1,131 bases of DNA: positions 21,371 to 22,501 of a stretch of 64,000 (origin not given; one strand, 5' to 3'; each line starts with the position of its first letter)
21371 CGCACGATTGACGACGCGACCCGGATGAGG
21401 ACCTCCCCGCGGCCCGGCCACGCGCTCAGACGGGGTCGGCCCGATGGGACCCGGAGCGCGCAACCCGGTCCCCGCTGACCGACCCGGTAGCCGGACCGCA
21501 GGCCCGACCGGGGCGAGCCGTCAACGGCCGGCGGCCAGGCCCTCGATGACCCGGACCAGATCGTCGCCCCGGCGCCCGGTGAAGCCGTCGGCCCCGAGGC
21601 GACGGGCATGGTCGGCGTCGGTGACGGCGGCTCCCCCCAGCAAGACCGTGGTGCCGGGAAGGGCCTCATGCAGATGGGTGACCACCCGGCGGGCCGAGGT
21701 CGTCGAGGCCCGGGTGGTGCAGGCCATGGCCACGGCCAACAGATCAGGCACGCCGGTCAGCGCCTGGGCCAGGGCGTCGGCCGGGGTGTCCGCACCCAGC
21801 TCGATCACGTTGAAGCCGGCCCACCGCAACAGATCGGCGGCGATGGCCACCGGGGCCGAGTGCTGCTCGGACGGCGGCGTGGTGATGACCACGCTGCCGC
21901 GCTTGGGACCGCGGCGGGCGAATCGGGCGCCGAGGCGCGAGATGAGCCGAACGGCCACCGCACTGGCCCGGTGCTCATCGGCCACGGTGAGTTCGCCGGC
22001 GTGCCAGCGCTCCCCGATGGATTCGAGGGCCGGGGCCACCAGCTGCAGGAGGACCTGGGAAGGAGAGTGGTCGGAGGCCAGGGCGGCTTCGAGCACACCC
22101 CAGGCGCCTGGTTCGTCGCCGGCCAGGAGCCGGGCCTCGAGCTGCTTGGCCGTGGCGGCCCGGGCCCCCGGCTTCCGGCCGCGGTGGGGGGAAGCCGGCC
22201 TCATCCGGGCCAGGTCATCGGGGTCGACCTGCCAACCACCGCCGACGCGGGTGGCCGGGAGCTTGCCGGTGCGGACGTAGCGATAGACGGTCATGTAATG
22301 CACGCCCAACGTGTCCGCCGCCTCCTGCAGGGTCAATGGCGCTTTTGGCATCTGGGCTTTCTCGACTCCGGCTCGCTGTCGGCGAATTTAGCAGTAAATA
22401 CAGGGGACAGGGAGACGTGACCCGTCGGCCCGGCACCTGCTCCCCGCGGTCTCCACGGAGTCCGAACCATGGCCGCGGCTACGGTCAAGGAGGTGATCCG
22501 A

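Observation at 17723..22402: Shared AT-rich motif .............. in both divergent promoter regions of the light cluster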

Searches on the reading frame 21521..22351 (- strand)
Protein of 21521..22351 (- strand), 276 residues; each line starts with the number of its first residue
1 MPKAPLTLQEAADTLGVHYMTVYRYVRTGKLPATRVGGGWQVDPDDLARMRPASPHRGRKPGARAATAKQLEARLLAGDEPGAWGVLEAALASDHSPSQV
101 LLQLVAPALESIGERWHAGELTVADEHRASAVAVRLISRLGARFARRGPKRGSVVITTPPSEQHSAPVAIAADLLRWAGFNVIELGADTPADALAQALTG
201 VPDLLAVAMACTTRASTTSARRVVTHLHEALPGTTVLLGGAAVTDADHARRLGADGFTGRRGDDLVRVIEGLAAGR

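Call 6: search_protein_families(library=pfam, proteins=[window:21521-22351:-])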
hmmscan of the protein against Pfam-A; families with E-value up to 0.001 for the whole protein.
window:21521-22351:- (276 aa): 3 families
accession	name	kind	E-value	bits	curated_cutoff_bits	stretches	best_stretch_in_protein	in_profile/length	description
PF02607.22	B12-binding_2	-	1.1e-14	54.8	23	1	69-138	3-71/74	B12 binding domain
PF02310.24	B12-binding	-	5.7e-12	46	32.1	1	153-257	2-109/121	B12 binding domain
PF12728.13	HTH_17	-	6.7e-12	45.9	27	1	6-49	2-45/51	Helix-turn-helix domain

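Call 8: find_homologous_proteins(query=window:21521-22351:-)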
Query window:21521-22351:- (276 aa): 1693 proteins with E <= 0.001 among 8000 candidates; the best 120 are listed.
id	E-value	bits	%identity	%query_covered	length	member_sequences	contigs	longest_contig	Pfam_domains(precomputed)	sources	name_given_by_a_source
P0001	1.5e-172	590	100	100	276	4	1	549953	PF12728.14,PF02607.23,PF02310.25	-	-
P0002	1.7e-156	538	92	100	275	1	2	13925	PF12728.14,PF02607.23,PF02310.25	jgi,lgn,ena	jgi:excisionase family DNA binding protein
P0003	5.6e-153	526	89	100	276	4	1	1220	PF12728.14,PF02607.23,PF02310.25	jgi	jgi:excisionase family DNA binding protein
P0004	7.7e-153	526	88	100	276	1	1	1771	PF12728.14,PF02607.23,PF02310.25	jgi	jgi:excisionase family DNA binding protein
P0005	2.8e-151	520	87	100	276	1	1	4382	PF12728.14,PF02607.23,PF02310.25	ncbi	-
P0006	7.6e-151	519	87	100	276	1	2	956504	PF12728.14,PF02607.23,PF02310.25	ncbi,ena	-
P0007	4.9e-147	507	86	100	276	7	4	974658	PF12728.14,PF02607.23,PF02310.25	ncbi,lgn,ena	-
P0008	1.2e-146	505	85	99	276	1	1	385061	PF12728.14,PF02607.23,PF02310.25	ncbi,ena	-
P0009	1.7e-146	505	85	100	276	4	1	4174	PF12728.14,PF02607.23,PF02310.25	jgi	jgi:MerR family transcriptional regulator, light-induced transcriptional regulator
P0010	2.5e-145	501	86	100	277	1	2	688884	PF12728.14,PF02607.23,PF02310.25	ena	-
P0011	1.1e-143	496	85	100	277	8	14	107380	PF12728.14,PF02607.23,PF02310.25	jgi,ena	jgi:excisionase family DNA binding protein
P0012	1.3e-143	495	85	100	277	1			PF12728.14,PF02607.23,PF02310.25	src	-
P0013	1.4e-143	495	86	100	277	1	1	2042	PF12728.14,PF02607.23,PF02310.25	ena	-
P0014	2.8e-143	494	83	100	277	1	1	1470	PF12728.14,PF02607.23,PF02310.25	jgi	-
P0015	1.7e-141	488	84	100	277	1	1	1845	PF12728.14,PF02607.23,PF02310.25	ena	-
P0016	3.0e-140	484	83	100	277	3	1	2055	PF12728.14,PF02607.23,PF02310.25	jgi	jgi:MerR family transcriptional regulator, light-induced transcriptional regulator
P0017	5.5e-140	483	84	100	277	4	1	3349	PF12728.14,PF02607.23,PF02310.25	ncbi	ncbi:MAG TPA: B12-binding domain-containing protein [Acidimicrobiales bacterium]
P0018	1.6e-139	482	83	100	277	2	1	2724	PF12728.14,PF02607.23,PF02310.25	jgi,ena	-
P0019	2.5e-139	481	83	100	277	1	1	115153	PF12728.14,PF02607.23,PF02310.25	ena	-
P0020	2.6e-139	481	83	100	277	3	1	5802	PF12728.14,PF02607.23,PF02310.25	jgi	-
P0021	4.6e-139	480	87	95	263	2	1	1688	PF12728.14,PF02607.23,PF02310.25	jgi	-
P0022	6.9e-139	480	82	100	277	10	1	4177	PF12728.14,PF02607.23,PF02310.25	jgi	jgi:MerR family transcriptional regulator, light-induced transcriptional regulator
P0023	6.2e-138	477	84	99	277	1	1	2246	PF12728.14,PF02607.23,PF02310.25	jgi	jgi:excisionase family DNA binding protein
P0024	6.6e-138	477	82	100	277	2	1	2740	PF12728.14,PF02607.23,PF02310.25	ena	-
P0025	8.3e-138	476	82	100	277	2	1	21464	PF12728.14,PF02607.23,PF02310.25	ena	-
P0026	1.0e-137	476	82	100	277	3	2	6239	PF12728.14,PF02607.23,PF02310.25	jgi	jgi:excisionase family DNA binding protein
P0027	7.7e-137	473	84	98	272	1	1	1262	PF12728.14,PF02607.23,PF02310.25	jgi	jgi:excisionase family DNA binding protein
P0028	8.5e-137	473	82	100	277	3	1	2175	PF12728.14,PF02607.23,PF02310.25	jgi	jgi:MerR family transcriptional regulator, light-induced transcriptional regulator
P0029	1.5e-136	472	82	100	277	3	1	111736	PF12728.14,PF02607.23,PF02310.25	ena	-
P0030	2.1e-136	472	81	100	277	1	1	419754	PF12728.14,PF02607.23,PF02310.25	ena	-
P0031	2.5e-136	471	81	99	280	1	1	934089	PF12728.14,PF02607.23,PF02310.25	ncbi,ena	-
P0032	5.1e-136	470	80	100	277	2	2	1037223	PF12728.14,PF02607.23,PF02310.25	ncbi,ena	-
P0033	1.2e-135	469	82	100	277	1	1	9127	PF12728.14,PF02607.23,PF02310.25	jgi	jgi:excisionase family DNA binding protein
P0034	1.3e-135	469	80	100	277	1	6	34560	PF12728.14,PF02607.23,PF02310.25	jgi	jgi:excisionase family DNA binding protein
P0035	5.5e-135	467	81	100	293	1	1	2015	PF12728.14,PF02607.23,PF02310.25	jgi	jgi:MerR family transcriptional regulator, light-induced transcriptional regulator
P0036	6.7e-135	467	82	99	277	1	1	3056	PF12728.14,PF02607.23,PF02310.25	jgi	jgi:excisionase family DNA binding protein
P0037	7.0e-135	467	81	100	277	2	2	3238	PF12728.14,PF02607.23,PF02310.25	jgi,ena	-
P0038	8.1e-135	466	82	100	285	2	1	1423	PF12728.14,PF02607.23,PF02310.25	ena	-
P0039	4.1e-134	464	79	100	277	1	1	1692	PF12728.14,PF02607.23,PF02310.25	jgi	jgi:excisionase family DNA binding protein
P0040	8.3e-134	463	79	100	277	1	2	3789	PF12728.14,PF02607.23,PF02310.25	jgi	-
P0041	8.5e-134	463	81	100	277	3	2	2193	PF12728.14,PF02607.23,PF02310.25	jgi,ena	-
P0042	3.0e-133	461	79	100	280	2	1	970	PF12728.14,PF02607.23,PF02310.25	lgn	-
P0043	5.2e-133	461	79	100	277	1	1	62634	PF12728.14,PF02607.23,PF02310.25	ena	-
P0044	7.9e-133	460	79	100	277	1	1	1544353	PF12728.14,PF02607.23,PF02310.25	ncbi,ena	-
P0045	2.0e-132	459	77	100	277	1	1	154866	PF12728.14,PF02607.23,PF02310.25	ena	-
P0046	3.6e-132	458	79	98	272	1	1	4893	PF12728.14,PF02607.23,PF02310.25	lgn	-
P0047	4.9e-132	457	79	99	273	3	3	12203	PF12728.14,PF02607.23,PF02310.25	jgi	jgi:excisionase family DNA binding protein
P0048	7.6e-132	457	78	100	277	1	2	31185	PF12728.14,PF02607.23,PF02310.25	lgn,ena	-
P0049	2.6e-131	455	79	100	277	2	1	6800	PF12728.14,PF02607.23,PF02310.25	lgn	-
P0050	3.5e-131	455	79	100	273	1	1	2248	PF12728.14,PF02607.23,PF02310.25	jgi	jgi:excisionase family DNA binding protein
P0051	1.1e-130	453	79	100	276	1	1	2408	PF12728.14,PF02607.23,PF02310.25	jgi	jgi:MerR family transcriptional regulator, light-induced transcriptional regulator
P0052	4.8e-130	451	79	100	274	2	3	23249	PF12728.14,PF02607.23,PF02310.25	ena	-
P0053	3.0e-129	448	77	100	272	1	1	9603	PF12728.14,PF02607.23,PF02310.25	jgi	jgi:excisionase family DNA binding protein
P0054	1.9e-128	446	79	99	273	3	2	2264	PF12728.14,PF02607.23,PF02310.25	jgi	jgi:excisionase family DNA binding protein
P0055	4.1e-128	444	76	100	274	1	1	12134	PF12728.14,PF02607.23,PF02310.25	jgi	jgi:excisionase family DNA binding protein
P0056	5.4e-127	441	85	87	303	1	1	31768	PF12728.14,PF02607.23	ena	-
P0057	3.2e-125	435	77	100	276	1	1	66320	PF12728.14,PF02607.23,PF02310.25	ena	-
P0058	3.3e-125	435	81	92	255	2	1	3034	PF12728.14,PF02607.23,PF02310.25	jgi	jgi:methanogenic corrinoid protein MtbC1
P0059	5.2e-123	428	83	88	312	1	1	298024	PF12728.14,PF02607.23,PF02310.25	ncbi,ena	-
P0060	1.1e-117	410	87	82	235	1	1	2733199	PF02607.23,PF02310.25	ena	-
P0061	1.3e-113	397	73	99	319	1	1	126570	PF12728.14,PF02607.23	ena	-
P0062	5.5e-102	359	63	99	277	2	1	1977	PF12728.14,PF02607.23,PF02310.25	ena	-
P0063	9.5e-102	358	63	100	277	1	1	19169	PF12728.14,PF02607.23,PF02310.25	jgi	jgi:excisionase family DNA binding protein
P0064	1.3e-101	358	63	100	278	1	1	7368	PF12728.14,PF02607.23,PF02310.25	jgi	jgi:excisionase family DNA binding protein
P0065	3.1e-101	356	61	100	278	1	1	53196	PF12728.14,PF02607.23,PF02310.25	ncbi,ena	-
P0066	3.6e-101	356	62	99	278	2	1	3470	PF12728.14,PF02607.23,PF02310.25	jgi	jgi:excisionase family DNA binding protein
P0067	1.1e-100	355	77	78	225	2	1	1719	PF02607.23,PF02310.25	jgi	jgi:methanogenic corrinoid protein MtbC1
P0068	6.3e-100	352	63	99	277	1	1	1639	PF12728.14,PF02607.23,PF02310.25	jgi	jgi:excisionase family DNA binding protein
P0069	4.0e-99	349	62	100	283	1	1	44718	PF12728.14,PF02607.23,PF02310.25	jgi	jgi:excisionase family DNA binding protein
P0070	4.7e-99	349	63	99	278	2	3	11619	PF12728.14,PF02607.23,PF02310.25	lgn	-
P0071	6.6e-99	349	61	100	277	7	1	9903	PF12728.14,PF02607.23,PF02310.25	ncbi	-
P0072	1.1e-98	348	86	72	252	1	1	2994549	PF02607.23,PF02310.25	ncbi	-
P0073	1.8e-98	347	61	100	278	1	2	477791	PF12728.14,PF02607.23,PF02310.25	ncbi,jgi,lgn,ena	jgi:excisionase family DNA binding protein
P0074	2.0e-98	347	60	100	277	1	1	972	PF12728.14,PF02607.23,PF02310.25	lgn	-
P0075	2.2e-98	347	61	100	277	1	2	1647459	PF12728.14,PF02607.23,PF02310.25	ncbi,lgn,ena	-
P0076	2.5e-98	347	64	95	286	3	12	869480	PF12728.14,PF02607.23,PF02310.25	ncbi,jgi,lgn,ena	ncbi:MAG: B12-binding domain-containing protein [Acidimicrobiales bacterium]|jgi:excisionase family 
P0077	3.3e-98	346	60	99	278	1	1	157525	PF12728.14,PF02607.23,PF02310.25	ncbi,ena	-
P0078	8.5e-98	345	61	100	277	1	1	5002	PF12728.14,PF02607.23,PF02310.25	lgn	-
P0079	1.2e-97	345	60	100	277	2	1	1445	PF12728.14,PF02607.23,PF02310.25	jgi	-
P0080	1.5e-97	344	60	99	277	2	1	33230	PF12728.14,PF02607.23,PF02310.25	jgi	jgi:MerR family transcriptional regulator, light-induced transcriptional regulator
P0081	1.6e-97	344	61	100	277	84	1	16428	PF12728.14,PF02607.23,PF02310.25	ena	-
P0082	1.8e-97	344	61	98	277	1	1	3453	PF12728.14,PF02607.23,PF02310.25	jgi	-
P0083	1.9e-97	344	61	100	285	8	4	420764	PF12728.14,PF02607.23,PF02310.25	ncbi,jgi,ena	jgi:excisionase family DNA binding protein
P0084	2.0e-97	344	62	100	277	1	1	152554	PF12728.14,PF02607.23,PF02310.25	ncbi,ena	-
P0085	3.0e-97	343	61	100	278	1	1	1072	PF12728.14,PF02607.23,PF02310.25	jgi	jgi:excisionase family DNA binding protein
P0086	4.3e-97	343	60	100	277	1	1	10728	PF12728.14,PF02607.23,PF02310.25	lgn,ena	-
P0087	6.0e-97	342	61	99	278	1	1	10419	PF12728.14,PF02607.23,PF02310.25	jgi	-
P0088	1.0e-96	342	59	100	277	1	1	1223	PF12728.14,PF02607.23,PF02310.25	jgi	jgi:excisionase family DNA binding protein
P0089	1.9e-96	341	60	100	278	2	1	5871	PF12728.14,PF02607.23,PF02310.25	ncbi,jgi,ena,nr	ncbi:MAG TPA: B12-binding domain-containing protein [Solirubrobacteraceae bacterium]|nr:B12-binding 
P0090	2.0e-96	341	62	100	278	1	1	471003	PF12728.14,PF02607.23,PF02310.25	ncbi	-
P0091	2.0e-96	341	61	99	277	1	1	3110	PF12728.14,PF02607.23,PF02310.25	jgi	jgi:excisionase family DNA binding protein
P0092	2.6e-96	340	61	100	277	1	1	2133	PF12728.14,PF02607.23,PF02310.25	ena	-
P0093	2.8e-96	340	60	100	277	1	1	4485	PF12728.14,PF02607.23,PF02310.25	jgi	-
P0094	2.9e-96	340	61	100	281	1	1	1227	PF12728.14,PF02607.23,PF02310.25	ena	-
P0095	3.1e-96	340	60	100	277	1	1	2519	PF12728.14,PF02607.23,PF02310.25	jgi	jgi:excisionase family DNA binding protein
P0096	3.1e-96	340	61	99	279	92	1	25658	PF12728.14,PF02607.23,PF02310.25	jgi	jgi:excisionase family DNA binding protein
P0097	3.3e-96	340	60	100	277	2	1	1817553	PF12728.14,PF02607.23,PF02310.25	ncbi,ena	-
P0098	3.4e-96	340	60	100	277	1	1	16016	PF12728.14,PF02607.23,PF02310.25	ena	-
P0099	3.6e-96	340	60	100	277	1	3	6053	PF12728.14,PF02607.23,PF02310.25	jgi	jgi:excisionase family DNA binding protein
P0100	3.8e-96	340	61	98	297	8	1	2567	PF12728.14,PF02607.23,PF02310.25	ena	-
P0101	4.5e-96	339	60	100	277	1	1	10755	PF12728.14,PF02607.23,PF02310.25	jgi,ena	jgi:excisionase family DNA binding protein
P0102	4.7e-96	339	60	99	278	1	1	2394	PF12728.14,PF02607.23,PF02310.25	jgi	jgi:excisionase family DNA binding protein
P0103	5.8e-96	339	60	100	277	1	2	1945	PF12728.14,PF02607.23,PF02310.25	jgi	jgi:excisionase family DNA binding protein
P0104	6.3e-96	339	63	99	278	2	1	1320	PF12728.14,PF02607.23,PF02310.25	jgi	-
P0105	7.3e-96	339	60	100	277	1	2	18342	PF12728.14,PF02607.23,PF02310.25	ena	-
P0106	9.8e-96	338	61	99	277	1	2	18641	PF12728.14,PF02607.23,PF02310.25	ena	-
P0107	1.1e-95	338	60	100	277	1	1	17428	PF12728.14,PF02607.23,PF02310.25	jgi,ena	jgi:excisionase family DNA binding protein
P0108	1.3e-95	338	61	100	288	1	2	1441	PF12728.14,PF02607.23,PF02310.25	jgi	jgi:excisionase family DNA binding protein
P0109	1.4e-95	338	63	95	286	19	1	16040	PF12728.14,PF02607.23,PF02310.25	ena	-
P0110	1.7e-95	338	61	99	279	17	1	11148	PF12728.14,PF02607.23,PF02310.25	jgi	jgi:excisionase family DNA binding protein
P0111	1.7e-95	338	60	99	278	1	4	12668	PF12728.14,PF02607.23,PF02310.25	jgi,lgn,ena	jgi:excisionase family DNA binding protein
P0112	1.9e-95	337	60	100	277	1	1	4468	PF12728.14,PF02607.23,PF02310.25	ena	-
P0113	2.2e-95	337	61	100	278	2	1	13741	PF12728.14,PF02607.23,PF02310.25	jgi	jgi:excisionase family DNA binding protein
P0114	2.4e-95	337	61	99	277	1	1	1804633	PF12728.14,PF02607.23,PF02310.25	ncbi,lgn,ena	-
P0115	2.9e-95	337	60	100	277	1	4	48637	PF12728.14,PF02607.23,PF02310.25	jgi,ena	jgi:excisionase family DNA binding protein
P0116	3.0e-95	337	60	99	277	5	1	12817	PF12728.14,PF02607.23,PF02310.25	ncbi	-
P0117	3.8e-95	336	58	100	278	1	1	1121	PF12728.14,PF02607.23,PF02310.25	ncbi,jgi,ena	jgi:excisionase family DNA binding protein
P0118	4.8e-95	336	62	99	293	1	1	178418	PF12728.14,PF02607.23,PF02310.25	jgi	jgi:excisionase family DNA binding protein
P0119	5.1e-95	336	59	100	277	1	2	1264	PF12728.14,PF02607.23,PF02310.25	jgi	jgi:excisionase family DNA binding protein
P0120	5.6e-95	336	60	99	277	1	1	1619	PF12728.14,PF02607.23,PF02310.25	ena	-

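Call 10: find_related_loci(query=A1, collection=genome_contigs, flank=6000)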
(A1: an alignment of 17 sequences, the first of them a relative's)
Query A1 (276 aa) in genome_contigs; peptide patterns used: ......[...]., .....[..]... (x = any residue, [..] = any of these).
599 stretches matched a pattern (row limit reached: there are more); 579 encode a relative of the query (tblastn E <= 1e-3); the best 80 are kept; 80 distinct loci.
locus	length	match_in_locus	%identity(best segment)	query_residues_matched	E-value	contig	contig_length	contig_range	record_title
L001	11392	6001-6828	89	1-276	4e-158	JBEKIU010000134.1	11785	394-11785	MAG: Acidimicrobiales bacterium isolate SPRUCE 307 SPRUCE_307_134, whole genome shotgun sequence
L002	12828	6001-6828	87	1-276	1e-156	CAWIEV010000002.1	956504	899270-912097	MAG: uncultured Acidimicrobiaceae bacterium isolate MFD01828.bin.2.21 genome assembly, contig: contig_18362, whole genom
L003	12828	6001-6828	86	1-276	6e-154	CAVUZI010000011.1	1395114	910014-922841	MAG: uncultured Acidimicrobiaceae bacterium isolate MFD05512.bin.2.105 genome assembly, contig: contig_3878, whole genom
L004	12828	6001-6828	86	1-276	2e-148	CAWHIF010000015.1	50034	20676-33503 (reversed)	MAG: uncultured Acidimicrobiaceae bacterium isolate MFD01828.bin.2.1 genome assembly, contig: contig_50030, whole genome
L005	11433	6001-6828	86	1-276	1e-146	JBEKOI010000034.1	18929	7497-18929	MAG: Acidimicrobiales bacterium isolate SPRUCE 437 SPRUCE_437_34, whole genome shotgun sequence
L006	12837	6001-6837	80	1-276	4e-140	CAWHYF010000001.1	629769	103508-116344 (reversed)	MAG: uncultured Acidimicrobiaceae bacterium isolate MFD05521.bin.1.288 genome assembly, contig: contig_112616, whole gen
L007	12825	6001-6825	79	1-274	1e-137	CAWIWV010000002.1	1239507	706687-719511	MAG: uncultured Acidimicrobiaceae bacterium isolate MFD05512.bin.1.36 genome assembly, contig: contig_6794, whole genome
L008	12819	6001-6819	82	1-272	6e-136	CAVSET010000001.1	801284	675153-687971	MAG: uncultured Acidimicrobiales bacterium isolate MFD01872.bin.2.291 genome assembly, contig: contig_111927, whole geno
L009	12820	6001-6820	84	1-272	2e-113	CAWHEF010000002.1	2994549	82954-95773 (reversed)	MAG: uncultured Acidimicrobiaceae bacterium isolate MFD09603.bin.2.86 genome assembly, contig: contig_6007, whole genome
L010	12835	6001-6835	80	1-276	1e-113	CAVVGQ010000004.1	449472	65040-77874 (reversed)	MAG: uncultured Acidimicrobiales bacterium isolate MFD01716.bin.2.30 genome assembly, contig: contig_30108, whole genome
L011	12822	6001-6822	81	1-273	7e-142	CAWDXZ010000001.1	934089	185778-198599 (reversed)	MAG: uncultured Acidimicrobiales bacterium isolate MFD05502.bin.1.196 genome assembly, contig: contig_10261, whole genom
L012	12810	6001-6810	84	1-269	4e-145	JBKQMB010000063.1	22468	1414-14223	MAG: Acidimicrobiales bacterium isolate CRr3G3H3I__bin_51 CRr3G3H3I_000000149512, whole genome shotgun sequence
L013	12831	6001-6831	61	1-276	2e-103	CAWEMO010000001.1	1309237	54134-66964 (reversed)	MAG: uncultured Acidimicrobiales bacterium isolate MFD03044.bin.1.163 genome assembly, contig: contig_11060, whole genom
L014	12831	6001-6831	61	1-276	8e-103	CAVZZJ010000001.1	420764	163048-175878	MAG: uncultured Acidimicrobiaceae bacterium isolate MFD01716.bin.2.92 genome assembly, contig: contig_13159, whole genom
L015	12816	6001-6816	60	1-272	3e-102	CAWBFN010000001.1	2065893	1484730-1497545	MAG: uncultured Acidimicrobiaceae bacterium isolate MFD00731.bin.1.11 genome assembly, contig: contig_12904, whole genom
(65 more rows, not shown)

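Call 25: search_protein_families(library=ncbifam, proteins=[window:21521-22351:-], max_evalue=0.01)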
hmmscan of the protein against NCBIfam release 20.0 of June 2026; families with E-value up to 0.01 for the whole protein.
window:21521-22351:- (276 aa): 11 families
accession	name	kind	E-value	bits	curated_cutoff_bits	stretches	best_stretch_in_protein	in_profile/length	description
NF052513.1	TransRegCarH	equivalog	3.2e-22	79.1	400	1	67-255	83-262/274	HTH-type transcriptional repressor CarH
NF047996.1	corrin_MtgC_2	exception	9.3e-14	51.4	370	1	87-259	24-197/212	glycine betaine-specific corrinoid protein MtgC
TIGR01764.1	excise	domain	4e-11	43.1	28.8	1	6-47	2-43/49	excisionase family DNA-binding protein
TIGR02370.1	pyl_corrinoid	subfamily_domain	7e-11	41.9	215.3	1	78-256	9-189/197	methyltransferase cognate corrinoid protein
NF047995.1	corrinoid_MtgC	exception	5.6e-10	39.1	310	1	70-271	7-211/215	glycine betaine-specific corrinoid protein MtgC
NF040669.1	MtaC2_Meth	equivalog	1.1e-07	31.5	450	1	68-244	43-219/267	methanol--corrinoid protein MtaC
NF041607.1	dimeth_corrin_MtbC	equivalog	4e-07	29.7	350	1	97-260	26-191/203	dimethylamine corrinoid protein MtbC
NF047737.1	antiphage_MADS1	equivalog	2.6e-06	27.6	80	1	6-46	4-44/49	methylation-associated defense system helix-turn-helix domain-containing protein MAD1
NF040655.1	MtaC_Meth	equivalog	7.8e-06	25.1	420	1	74-245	42-212/253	methanol--corrinoid protein MtaC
TIGR02082.1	metH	equivalog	0.00051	17.8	1010.85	1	67-246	646-827/1182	methionine synthase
NF033518.0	transpos_IS607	equivalog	0.0046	16.5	110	1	10-52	2-45/187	IS607 family transposase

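Call 26: search_solved_structures(query=window:21521-22351:-, max_evalue=0.01, show_alignments=2)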
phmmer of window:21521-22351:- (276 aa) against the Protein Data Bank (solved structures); distinct sequences matched with E-value up to 0.01: 21.
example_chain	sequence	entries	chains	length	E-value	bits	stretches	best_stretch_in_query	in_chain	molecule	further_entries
8j2x_A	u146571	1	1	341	1e-18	71.1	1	65-257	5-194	Cobalamin-binding protein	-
8j2w_A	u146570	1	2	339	1.1e-18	70.9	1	65-257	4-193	Cobalamin-binding protein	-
8j2y_A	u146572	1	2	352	1.8e-16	63.6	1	98-261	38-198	GGDEF domain-containing protein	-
5c8a_A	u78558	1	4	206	4.5e-15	59.1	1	72-258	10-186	Light-dependent transcriptional regulator CarH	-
8c31_A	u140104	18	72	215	5e-15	58.9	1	72-258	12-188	Probable transcriptional regulator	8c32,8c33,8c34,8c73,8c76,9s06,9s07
3whp_A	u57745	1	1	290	5.6e-15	58.8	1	72-258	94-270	Probable transcriptional regulator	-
5c8d_A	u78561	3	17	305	7e-15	58.5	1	72-258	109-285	Light-dependent transcriptional regulator CarH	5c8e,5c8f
8jbs_A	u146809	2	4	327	1.4e-13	54.2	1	67-246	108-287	Putative cobalamin binding protein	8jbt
8c35_A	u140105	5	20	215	1.6e-13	54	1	72-258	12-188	Probable transcriptional regulator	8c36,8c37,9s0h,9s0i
7xcn_M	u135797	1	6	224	4.2e-11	46.1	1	79-269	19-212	Trimethylamine methyltransferase corrinoid protein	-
9cbq_A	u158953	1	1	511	1.1e-09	41.4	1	68-246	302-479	Methionine synthase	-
9cbr_A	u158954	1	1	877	1.4e-09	41.1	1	69-246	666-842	Methionine synthase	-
9cbo_A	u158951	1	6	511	2.9e-09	40.1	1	68-246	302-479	Methionine synthase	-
8ssd_A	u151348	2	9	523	3.5e-09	39.8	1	69-246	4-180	Methionine synthase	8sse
9cbp_A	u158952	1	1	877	3.8e-09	39.7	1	69-246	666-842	Methionine synthase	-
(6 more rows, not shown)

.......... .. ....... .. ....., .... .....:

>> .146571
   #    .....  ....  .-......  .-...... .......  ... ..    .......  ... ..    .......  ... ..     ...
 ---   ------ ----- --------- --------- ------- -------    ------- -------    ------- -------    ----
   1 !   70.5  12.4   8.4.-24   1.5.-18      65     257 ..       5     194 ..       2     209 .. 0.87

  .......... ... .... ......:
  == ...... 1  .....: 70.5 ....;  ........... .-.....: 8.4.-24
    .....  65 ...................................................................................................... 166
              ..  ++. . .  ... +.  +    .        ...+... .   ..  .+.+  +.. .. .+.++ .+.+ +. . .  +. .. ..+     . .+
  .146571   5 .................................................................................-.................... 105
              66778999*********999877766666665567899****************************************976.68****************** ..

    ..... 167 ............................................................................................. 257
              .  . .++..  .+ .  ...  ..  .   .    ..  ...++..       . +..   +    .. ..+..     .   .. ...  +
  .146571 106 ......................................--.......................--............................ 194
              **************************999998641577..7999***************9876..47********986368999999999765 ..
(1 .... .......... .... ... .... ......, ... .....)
